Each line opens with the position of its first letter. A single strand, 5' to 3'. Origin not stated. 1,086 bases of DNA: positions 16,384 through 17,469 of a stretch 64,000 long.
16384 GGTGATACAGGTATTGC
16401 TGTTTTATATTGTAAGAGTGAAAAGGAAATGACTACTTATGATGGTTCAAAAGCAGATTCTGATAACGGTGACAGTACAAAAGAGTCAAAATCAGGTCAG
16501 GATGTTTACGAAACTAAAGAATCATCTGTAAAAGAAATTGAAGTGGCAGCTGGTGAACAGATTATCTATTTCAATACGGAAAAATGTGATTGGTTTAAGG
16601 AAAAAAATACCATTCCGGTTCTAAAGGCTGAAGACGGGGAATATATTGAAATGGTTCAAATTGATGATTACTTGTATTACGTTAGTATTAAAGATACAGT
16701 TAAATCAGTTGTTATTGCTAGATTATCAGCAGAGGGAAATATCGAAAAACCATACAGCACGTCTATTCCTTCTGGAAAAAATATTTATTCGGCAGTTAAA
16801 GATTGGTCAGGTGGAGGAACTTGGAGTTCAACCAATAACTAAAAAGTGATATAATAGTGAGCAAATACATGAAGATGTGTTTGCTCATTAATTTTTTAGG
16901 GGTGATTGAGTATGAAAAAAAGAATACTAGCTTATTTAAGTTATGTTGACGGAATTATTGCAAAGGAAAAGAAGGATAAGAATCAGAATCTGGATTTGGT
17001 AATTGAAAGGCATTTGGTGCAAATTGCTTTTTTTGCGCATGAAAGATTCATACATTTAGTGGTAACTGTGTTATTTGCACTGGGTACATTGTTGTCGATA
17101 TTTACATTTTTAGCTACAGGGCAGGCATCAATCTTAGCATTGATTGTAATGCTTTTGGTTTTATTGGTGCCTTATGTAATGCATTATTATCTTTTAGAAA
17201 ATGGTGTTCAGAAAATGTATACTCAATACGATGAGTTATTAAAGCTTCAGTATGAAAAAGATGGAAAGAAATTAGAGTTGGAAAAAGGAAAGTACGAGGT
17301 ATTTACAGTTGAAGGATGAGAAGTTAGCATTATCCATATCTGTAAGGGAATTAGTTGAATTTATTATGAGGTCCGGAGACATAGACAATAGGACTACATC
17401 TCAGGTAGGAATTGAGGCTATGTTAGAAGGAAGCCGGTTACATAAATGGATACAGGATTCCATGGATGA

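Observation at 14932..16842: Pseudo-amylase: membrane-anchored GH13 with all catalytic residues replaced but an intact ORF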

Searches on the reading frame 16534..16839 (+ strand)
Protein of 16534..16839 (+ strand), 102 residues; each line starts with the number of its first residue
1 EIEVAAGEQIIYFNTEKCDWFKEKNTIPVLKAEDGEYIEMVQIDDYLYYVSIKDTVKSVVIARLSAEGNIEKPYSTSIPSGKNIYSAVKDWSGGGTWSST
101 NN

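Call 19: search_protein_families(library=pfam, proteins=[window:16534-16839:+], max_evalue=10)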
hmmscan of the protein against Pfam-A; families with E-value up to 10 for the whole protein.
seq(102 aa): 0 families

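Call 30: find_homologous_proteins(query=A3, max_evalue=0.001)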
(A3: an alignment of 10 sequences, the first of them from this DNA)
Query A3 (10 sequences) (97 aa, profile of the alignment): 1 proteins with E <= 0.001 among 973 candidates.
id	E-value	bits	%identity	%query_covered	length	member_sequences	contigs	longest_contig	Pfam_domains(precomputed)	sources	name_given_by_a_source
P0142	9.1e-31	124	100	100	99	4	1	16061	-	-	-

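Call 38: search_protein_representatives(alignment_id=A3)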
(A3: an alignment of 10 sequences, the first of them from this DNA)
Query: 10 sequences, 100 profile positions. Proteins with E-value up to 0.001 (for the whole library): 47; up to 1e-10: 22; up to 1e-30: 4. The best 47 are listed.
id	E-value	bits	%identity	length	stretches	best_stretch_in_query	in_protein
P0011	3.1e-35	136.8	-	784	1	2-99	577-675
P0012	4.3e-35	136.3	-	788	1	1-99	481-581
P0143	3.2e-32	127.1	-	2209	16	7-28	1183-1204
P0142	2.9e-31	124.0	-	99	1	2-99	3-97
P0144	3.6e-27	110.9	-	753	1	4-100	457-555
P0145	6.3e-26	106.9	-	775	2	3-99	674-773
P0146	1.1e-21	93.3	-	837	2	6-99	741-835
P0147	1.5e-21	92.9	-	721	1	2-99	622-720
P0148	8.4e-19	84.0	-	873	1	4-99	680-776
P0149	1.4e-18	83.3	-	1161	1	5-92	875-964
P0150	6.1e-17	78.1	-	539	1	6-97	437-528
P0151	1.9e-15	73.3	-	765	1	4-87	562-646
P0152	1.8e-14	70.1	-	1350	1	4-92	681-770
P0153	2.5e-14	69.7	-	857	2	5-91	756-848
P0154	3.3e-14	69.3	-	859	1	5-91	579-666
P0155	2.6e-13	66.4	-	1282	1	6-92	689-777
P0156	8.9e-12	61.5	-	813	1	4-99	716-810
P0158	1.8e-11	60.5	-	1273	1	4-99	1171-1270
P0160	4.3e-11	59.3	-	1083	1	3-99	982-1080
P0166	7.5e-08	48.9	-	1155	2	4-98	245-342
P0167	1.0e-07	48.5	-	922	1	5-99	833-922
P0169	1.7e-06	44.6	-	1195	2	3-100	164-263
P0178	1.1e-04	38.8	-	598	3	5-99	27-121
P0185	5.1e-04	36.6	-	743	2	3-99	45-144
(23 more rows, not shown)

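Call 39: search_protein_families(library=pfam, proteins=[P0144, P0145, P0146, P0147, P0148, P0149, P0150, P0151, P0154, P0156], max_evalue=0.001)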
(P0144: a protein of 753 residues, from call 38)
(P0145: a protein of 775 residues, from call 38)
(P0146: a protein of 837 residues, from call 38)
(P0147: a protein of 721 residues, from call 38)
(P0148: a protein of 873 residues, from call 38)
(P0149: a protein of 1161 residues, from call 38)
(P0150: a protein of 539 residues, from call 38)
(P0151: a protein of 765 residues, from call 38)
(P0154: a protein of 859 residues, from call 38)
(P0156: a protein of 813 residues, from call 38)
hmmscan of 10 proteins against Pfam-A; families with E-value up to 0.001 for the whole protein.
P0144 (753 aa): 1 family
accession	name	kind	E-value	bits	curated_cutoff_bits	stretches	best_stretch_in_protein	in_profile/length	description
PF16738.10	CBM26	-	6.1e-12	46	28.1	1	653-725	1-69/70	Starch-binding module 26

P0145 (775 aa): 3 families
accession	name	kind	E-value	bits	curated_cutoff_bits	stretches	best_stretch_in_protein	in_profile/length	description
PF18998.6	Flg_new_2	-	9.6e-11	42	23.6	2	309-362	7-58/73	Divergent InlB B-repeat domain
PF09479.16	Flg_new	-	1.9e-08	34.7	27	1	309-356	8-51/65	Listeria-Bacteroides repeat domain (List_Bact_rpt)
PF16738.10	CBM26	-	2.8e-08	34.2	28.1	1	385-457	1-68/70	Starch-binding module 26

P0146 (837 aa): 4 families
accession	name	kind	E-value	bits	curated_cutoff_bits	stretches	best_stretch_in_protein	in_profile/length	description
PF18998.6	Flg_new_2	-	9.5e-17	61.2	23.6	2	280-350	5-69/73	Divergent InlB B-repeat domain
PF09479.16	Flg_new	-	2.5e-08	34.3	27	1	281-349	6-65/65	Listeria-Bacteroides repeat domain (List_Bact_rpt)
PF16738.10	CBM26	-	4.3e-06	27.2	28.1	1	443-522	1-69/70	Starch-binding module 26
PF19081.6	Ig_7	-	0.00048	20.8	27.3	0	295-352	9-66/84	Ig-like domain CHU_C associated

P0147 (721 aa): 1 family
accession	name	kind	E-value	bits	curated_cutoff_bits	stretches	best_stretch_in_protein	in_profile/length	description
PF00128.31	Alpha-amylase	-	3.4e-14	53.4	22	1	123-305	21-220/446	Alpha amylase, catalytic domain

P0148 (873 aa): 3 families
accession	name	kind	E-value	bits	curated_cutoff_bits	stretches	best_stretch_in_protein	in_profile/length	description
PF00128.31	Alpha-amylase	-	1.8e-15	57.6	22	1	68-241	20-202/446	Alpha amylase, catalytic domain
PF16738.10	CBM26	-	1.6e-14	54.2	28.1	1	573-640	1-67/70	Starch-binding module 26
PF00404.24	Dockerin_1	-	6.6e-06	26.7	22.9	1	811-864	1-54/57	Dockerin type I domain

P0149 (1161 aa): 2 families
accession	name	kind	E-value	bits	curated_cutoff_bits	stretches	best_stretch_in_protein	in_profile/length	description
PF16738.10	CBM26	-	1.3e-29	102.6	28.1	2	613-683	1-68/70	Starch-binding module 26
PF00128.31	Alpha-amylase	-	3.4e-18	66.5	22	1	132-381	63-310/446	Alpha amylase, catalytic domain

P0150 (539 aa): 1 family
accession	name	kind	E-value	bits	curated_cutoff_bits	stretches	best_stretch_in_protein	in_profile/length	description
PF16738.10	CBM26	-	1e-16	61.3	28.1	1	178-249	1-69/70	Starch-binding module 26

P0151 (765 aa): 2 families
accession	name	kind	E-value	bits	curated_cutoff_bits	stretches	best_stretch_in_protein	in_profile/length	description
PF16738.10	CBM26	-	1.6e-13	51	28.1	1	671-739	1-69/70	Starch-binding module 26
PF00128.31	Alpha-amylase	-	1.6e-11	44.6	22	1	73-222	28-202/446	Alpha amylase, catalytic domain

P0154 (859 aa): 2 families
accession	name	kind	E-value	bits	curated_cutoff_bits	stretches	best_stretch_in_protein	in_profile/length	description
PF00128.31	Alpha-amylase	-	4e-13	49.8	22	1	69-345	25-303/446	Alpha amylase, catalytic domain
PF16738.10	CBM26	-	8.8e-12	45.4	28.1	1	764-833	1-69/70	Starch-binding module 26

P0156 (813 aa): 3 families
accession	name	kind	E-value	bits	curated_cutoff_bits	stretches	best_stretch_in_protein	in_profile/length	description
PF18998.6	Flg_new_2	-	3.2e-14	53.1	23.6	2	540-610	2-71/73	Divergent InlB B-repeat domain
PF09479.16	Flg_new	-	7.1e-09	36.1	27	1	544-596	8-57/65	Listeria-Bacteroides repeat domain (List_Bact_rpt)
PF19081.6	Ig_7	-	8e-07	29.7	27.3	1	552-607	8-63/84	Ig-like domain CHU_C associated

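Call 55: predict_structure(alignment_id=A5)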
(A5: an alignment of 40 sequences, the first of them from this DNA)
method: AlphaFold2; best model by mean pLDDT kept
length: 101 residues; sequences in the alignment: 40
mean_pLDDT: 94.3   pTM: 0.86
mean pLDDT of the five models: 94.3, 93.6, 93.0, 92.7, 91.9
residues with pLDDT >= 90: 88; 70-90: 12; 50-70: 0; < 50: 1
segments of 3 or more residues with pLDDT < 50: none
pLDDT, mean of each block of 10 residues (from residue 1): 91 95 94 96 96 97 96 96 96 91 47
secondary structure, 60 per line:
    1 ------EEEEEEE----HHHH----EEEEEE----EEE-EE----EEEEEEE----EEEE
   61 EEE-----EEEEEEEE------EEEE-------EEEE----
elements in order: E7-13 H18-21 E26-31 E36-38 E46-52 E57-63 E69-76 E83-86 E94-97

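Call 60: fold_search(model_id=the predicted structure, library=pdb)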
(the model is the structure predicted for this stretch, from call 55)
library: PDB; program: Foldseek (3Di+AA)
matches with E <= 10: 1375; with E <= 0.001: 0
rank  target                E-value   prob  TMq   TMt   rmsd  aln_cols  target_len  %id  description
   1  2j72_B                4.2e-03  1.00  0.62  0.61   3.9       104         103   12  alpha-glucan recognition by a family 41 carbohydrate-binding module from Thermotoga maritima pullulanase PulA (released 2006-10-17)
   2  2j71                  5.6e-03  1.00  0.55  0.54   3.7        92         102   14  alpha-glucan recognition by a family 41 carbohydrate-binding module from Thermotoga maritima pullulanase PulA (released 2006-10-17)
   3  6moi_B                1.4e-02  0.95  0.36  0.21   7.6        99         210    8  Dimeric DARPin C_angle_R5 complex with EpoR (released 2019-06-05)
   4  3vgd                  1.6e-02  1.00  0.40  0.09   4.4        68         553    9  Ctystal structure of glycosyltrehalose trehalohydrolase (D252E) (released 2012-06-20)
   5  3vge                  1.8e-02  0.99  0.44  0.11   4.7        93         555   11  Crystal structure of glycosyltrehalose trehalohydrolase (D252S) (released 2012-06-20)
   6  6mof_B                2.8e-02  0.96  0.38  0.22   7.0        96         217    8  Monomeric DARPin G2 complex with EpoR (released 2019-06-05)
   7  6sws_C                3.3e-02  0.98  0.42  0.40   5.5        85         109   15  The DBB dimerization domain of B-cell adaptor for PI3K (BCAP) is required for down regulation of inflammatory signalli (released 2020-02-19)
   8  6moe_C                3.5e-02  0.93  0.38  0.22   7.0        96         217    8  Monomeric DARPin E2 complex with EpoR (released 2019-06-05)
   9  1eba_B                3.5e-02  0.82  0.35  0.21  11.5       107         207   10  COMPLEX BETWEEN THE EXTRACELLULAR DOMAIN OF ERYTHROPOIETIN (EPO) RECEPTOR [EBP] AND AN INACTIVE PEPTIDE [EMP33] CONTAI (released 1998-11-11)
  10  2ya1_A                3.7e-02  0.99  0.53  0.07   4.6       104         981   15  Product complex of a multi-modular glycogen-degrading pneumococcal virulence factor SpuA (released 2011-04-20)
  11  6sws_E                3.9e-02  0.97  0.41  0.42   6.1        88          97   15  The DBB dimerization domain of B-cell adaptor for PI3K (BCAP) is required for down regulation of inflammatory signalli (released 2020-02-19)
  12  1eer_B                4.4e-02  0.85  0.34  0.20   7.7       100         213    9  CRYSTAL STRUCTURE OF HUMAN ERYTHROPOIETIN COMPLEXED TO ITS RECEPTOR AT 1.9 ANGSTROMS (released 1999-10-01)
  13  6moh_D                5.4e-02  0.89  0.37  0.23   7.0        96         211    8  Dimeric DARPin C_R3 complex with EpoR (released 2019-06-05)
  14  8za9_E                5.4e-02  0.89  0.36  0.11   5.6        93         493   14  Cryo-EM structure of HBMBPP-BTN2A1-BTN3A1 complex (released 2025-04-30)
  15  6moj_B                5.8e-02  0.84  0.37  0.21   7.6       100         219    8  Dimeric DARPin A_angle_R5 complex with EpoR (released 2019-06-05)
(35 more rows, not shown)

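Call 70: search_solved_structures(query=A5, max_evalue=10, show_alignments=2)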
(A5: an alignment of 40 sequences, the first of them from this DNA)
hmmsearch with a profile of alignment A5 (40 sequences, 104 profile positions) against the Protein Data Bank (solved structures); distinct sequences matched with E-value up to 10: 18.
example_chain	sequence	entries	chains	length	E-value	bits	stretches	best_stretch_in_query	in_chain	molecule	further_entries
9foj_A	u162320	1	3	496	0.11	16.1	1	14-89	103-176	Envelope protein E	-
3j31_P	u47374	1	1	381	0.11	16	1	19-78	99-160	C381 turret protein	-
4ind_A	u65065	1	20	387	0.12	16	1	19-78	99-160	C381 turret protein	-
7qrg_A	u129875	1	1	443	0.35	14.4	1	12-89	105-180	Envelope protein E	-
1urz_A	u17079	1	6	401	0.77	13.3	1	14-89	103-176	ENVELOPE PROTEIN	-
6j5g_A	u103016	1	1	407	0.79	13.3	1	14-89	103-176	Envelope protein E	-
1k4r_A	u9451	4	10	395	0.84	13.2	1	14-89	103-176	MAJOR ENVELOPE PROTEIN E | TICK-BORNE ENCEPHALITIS VIRUS GLYCOPROTEIN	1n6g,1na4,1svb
8r8l_A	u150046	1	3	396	0.85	13.2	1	14-89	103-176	Peptide 2k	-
6s8c_A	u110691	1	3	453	0.87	13.2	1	14-89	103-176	Genome polyprotein,Genome polyprotein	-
7qre_A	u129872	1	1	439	0.9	13.1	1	14-89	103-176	Envelope protein E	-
7qrf_A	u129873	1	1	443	0.91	13.1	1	14-89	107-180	Envelope protein E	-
8puv_A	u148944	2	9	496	0.91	13.1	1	14-89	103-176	Envelope protein E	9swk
9fk0_A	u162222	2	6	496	0.94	13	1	14-89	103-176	Envelope protein E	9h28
8qrh_A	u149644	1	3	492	0.94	13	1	14-89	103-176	Genome polyprotein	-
5o6a_A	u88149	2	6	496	0.95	13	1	14-89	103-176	Envelope protein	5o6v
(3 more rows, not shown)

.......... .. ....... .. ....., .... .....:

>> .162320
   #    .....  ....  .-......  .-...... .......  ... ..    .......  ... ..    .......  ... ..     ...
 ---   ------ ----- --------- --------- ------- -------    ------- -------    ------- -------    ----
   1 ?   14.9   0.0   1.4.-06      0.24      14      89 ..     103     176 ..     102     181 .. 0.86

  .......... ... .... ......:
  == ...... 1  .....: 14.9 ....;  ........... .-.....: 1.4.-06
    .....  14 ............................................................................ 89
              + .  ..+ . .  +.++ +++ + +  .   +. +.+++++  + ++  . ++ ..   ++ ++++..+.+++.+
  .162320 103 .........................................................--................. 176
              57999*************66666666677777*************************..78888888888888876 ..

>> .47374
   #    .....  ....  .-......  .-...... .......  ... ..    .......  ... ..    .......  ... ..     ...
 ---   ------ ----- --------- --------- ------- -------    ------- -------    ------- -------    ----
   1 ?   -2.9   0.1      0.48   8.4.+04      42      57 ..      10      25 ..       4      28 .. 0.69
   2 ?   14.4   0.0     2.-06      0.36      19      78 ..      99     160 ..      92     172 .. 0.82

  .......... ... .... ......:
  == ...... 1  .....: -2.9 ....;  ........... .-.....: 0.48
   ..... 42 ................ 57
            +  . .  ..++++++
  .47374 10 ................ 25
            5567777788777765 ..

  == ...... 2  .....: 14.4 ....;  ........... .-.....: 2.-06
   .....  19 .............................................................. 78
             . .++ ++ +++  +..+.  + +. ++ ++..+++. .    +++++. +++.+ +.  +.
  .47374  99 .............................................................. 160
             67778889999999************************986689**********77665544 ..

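Call 71: search_protein_families(library=ncbifam, proteins=[window:16537-16839:+, P0145, P0150], max_evalue=1)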
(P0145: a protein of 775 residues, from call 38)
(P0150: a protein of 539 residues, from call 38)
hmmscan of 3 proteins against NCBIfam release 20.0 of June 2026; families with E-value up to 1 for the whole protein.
seq(101 aa): 0 families

P0145 (775 aa): 1 family
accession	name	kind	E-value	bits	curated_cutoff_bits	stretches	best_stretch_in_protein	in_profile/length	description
TIGR02543.1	List_Bact_rpt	repeat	4.2e-08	33.4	20.95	2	526-573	4-43/44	TIGR02543 family repeat protein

P0150 (539 aa): 0 families

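Call 72: search_protein_families(library=pfam, proteins=[P0152, P0155, P0158, P0160, P0166, P0169, P0167, P0185, P0178], max_evalue=0.0001)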
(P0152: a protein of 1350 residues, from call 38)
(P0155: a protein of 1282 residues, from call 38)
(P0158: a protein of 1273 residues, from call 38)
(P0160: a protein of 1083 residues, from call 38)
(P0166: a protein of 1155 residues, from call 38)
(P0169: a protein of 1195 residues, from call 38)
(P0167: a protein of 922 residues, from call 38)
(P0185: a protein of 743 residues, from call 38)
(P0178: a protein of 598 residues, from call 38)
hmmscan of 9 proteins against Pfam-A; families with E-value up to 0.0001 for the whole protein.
P0152 (1350 aa): 2 families
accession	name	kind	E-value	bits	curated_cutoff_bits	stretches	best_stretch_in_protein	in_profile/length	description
PF19407.5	DUF5979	-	6.2e-06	27.2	25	1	891-979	17-102/104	Domain of unknown function (DUF5979)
PF17802.7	SpaA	-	7.5e-06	26.5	23.1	1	1178-1271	14-78/91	Prealbumin-like fold domain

P0155 (1282 aa): 2 families
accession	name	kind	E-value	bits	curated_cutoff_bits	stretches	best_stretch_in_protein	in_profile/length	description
PF12892.13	FctA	-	5.2e-13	50.2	22.1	1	977-1112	1-117/120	Spy0128-like isopeptide containing domain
PF17802.7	SpaA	-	1.7e-07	31.7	23.1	1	1117-1225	1-85/91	Prealbumin-like fold domain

P0158 (1273 aa): 0 families

P0160 (1083 aa): 1 family
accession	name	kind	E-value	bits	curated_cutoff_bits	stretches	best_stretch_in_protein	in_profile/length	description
PF16738.10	CBM26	-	7.4e-12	45.7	28.1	1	785-857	1-69/70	Starch-binding module 26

P0166 (1155 aa): 1 family
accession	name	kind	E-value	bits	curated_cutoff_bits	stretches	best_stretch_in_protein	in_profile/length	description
PF19408.5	PKD_6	-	2.7e-13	50.5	25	1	456-539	5-80/82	PKD-like domain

P0169 (1195 aa): 2 families
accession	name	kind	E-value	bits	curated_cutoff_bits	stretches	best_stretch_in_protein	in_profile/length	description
PF17802.7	SpaA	-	3e-19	69.4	23.1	1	1055-1150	1-89/91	Prealbumin-like fold domain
PF24547.1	DUF7601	-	1.5e-17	64.6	27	1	810-923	3-116/116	Domain of unknown function (DUF7601)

P0167 (922 aa): 2 families
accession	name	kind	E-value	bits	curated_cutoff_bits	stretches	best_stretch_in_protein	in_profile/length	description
PF09479.16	Flg_new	-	1.8e-10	41.2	27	1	650-718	3-65/65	Listeria-Bacteroides repeat domain (List_Bact_rpt)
PF18998.6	Flg_new_2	-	6.1e-09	36.2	23.6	1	660-722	12-72/73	Divergent InlB B-repeat domain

P0185 (743 aa): 1 family
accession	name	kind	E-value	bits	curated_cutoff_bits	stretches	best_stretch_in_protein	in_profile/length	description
PF16738.10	CBM26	-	4.4e-27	94.5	28.1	2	377-441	1-64/70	Starch-binding module 26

P0178 (598 aa): 1 family
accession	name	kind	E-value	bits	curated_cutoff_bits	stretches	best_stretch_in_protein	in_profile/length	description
PF16738.10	CBM26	-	2.6e-09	37.5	28.1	1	241-297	1-63/70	Starch-binding module 26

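Call 74: find_encoding_contigs(protein=P0144, flank=8000, max_places=3)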
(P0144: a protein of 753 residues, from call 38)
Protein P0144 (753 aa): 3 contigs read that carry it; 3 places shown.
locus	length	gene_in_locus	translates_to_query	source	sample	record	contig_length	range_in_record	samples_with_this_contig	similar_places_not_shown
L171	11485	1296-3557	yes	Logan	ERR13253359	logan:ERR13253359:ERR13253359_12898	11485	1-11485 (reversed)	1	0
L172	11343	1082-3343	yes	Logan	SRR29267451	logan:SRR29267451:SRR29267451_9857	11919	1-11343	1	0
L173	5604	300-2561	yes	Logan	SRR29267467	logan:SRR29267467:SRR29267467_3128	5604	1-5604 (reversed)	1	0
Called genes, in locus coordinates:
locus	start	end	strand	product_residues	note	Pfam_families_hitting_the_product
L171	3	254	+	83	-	?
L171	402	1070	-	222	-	PF00072:Response_reg (weak), PF00486:Trans_reg_C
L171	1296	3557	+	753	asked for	PF16738:CBM26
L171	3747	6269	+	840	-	PF00990:GGDEF, PF00563:EAL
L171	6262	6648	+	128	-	-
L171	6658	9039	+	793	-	PF12705:PDDEXK_1 (weak), PF04851:ResIII (faint), PF00270:DEAD (faint), PF06733:DEAD_2, PF13307:Helicase_C_2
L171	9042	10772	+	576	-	PF23598:LRR_14 (faint), PF23952:LRR_EndoS (faint), PF12799:LRR_4 (faint)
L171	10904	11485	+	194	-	?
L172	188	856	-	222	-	PF00072:Response_reg (weak), PF00486:Trans_reg_C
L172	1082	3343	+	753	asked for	PF16738:CBM26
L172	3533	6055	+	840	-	PF00990:GGDEF, PF00563:EAL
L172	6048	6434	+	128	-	-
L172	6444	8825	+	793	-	PF12705:PDDEXK_1 (weak), PF04851:ResIII (faint), PF00270:DEAD (faint), PF06733:DEAD_2, PF13307:Helicase_C_2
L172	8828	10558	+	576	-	PF23598:LRR_14 (faint), PF23952:LRR_EndoS (faint), PF12799:LRR_4 (faint)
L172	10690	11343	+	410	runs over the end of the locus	?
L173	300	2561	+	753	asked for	PF16738:CBM26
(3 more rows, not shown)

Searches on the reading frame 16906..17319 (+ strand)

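Call 23: search_protein_families(library=pfam, proteins=[window:16906-17319:+], max_evalue=0.01)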
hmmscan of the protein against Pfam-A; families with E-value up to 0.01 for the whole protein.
window:16906-17319:+ (137 aa): 0 families

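Call 71: search_protein_families(library=ncbifam, proteins=[window:16906-17319:+], max_evalue=1)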
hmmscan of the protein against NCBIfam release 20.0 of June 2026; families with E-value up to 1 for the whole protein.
window:16906-17319:+ (137 aa): 3 families
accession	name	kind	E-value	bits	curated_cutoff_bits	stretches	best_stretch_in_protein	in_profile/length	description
TIGR01218.1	Gpos_tandem_5TM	subfamily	0.012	15.4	35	1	20-100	117-200/208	tandem five-TM protein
NF046000.1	MAG1210_fam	subfamily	0.047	12.3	275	1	12-113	31-132/550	MAG1210 family protein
NF040945.1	CCC_membrane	equivalog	0.91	9.9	65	0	73-112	56-95/99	CCC motif membrane protein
